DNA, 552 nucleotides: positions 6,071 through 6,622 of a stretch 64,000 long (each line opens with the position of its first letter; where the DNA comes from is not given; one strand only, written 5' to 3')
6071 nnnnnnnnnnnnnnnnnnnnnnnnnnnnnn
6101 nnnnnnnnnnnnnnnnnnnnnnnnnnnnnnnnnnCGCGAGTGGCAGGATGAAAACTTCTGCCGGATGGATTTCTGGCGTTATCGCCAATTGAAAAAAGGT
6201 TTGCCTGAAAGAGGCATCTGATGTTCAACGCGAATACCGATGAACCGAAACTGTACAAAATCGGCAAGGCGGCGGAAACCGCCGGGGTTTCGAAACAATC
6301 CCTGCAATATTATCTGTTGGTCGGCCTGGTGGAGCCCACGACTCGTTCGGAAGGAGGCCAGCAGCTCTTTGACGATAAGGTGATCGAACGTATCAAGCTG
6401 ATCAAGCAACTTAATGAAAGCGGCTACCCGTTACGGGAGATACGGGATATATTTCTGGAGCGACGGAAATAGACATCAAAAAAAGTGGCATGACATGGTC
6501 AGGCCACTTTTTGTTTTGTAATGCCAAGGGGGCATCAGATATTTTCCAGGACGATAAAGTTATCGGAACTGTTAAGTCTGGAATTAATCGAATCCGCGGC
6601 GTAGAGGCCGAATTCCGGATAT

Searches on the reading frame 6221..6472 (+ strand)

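Call 32: search_protein_families(library=pfam, proteins=[window:6221-6472:+], max_evalue=0.001)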
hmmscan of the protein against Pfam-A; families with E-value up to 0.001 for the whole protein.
window:6221-6472:+ (83 aa): 2 families
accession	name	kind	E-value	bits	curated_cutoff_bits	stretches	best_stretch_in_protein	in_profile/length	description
PF13411.12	MerR_1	-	2.1e-16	60.2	21.6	1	12-78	1-66/69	MerR HTH family regulatory protein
PF00376.29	MerR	-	1.3e-07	31.8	28.2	1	13-47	1-35/38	MerR family regulatory protein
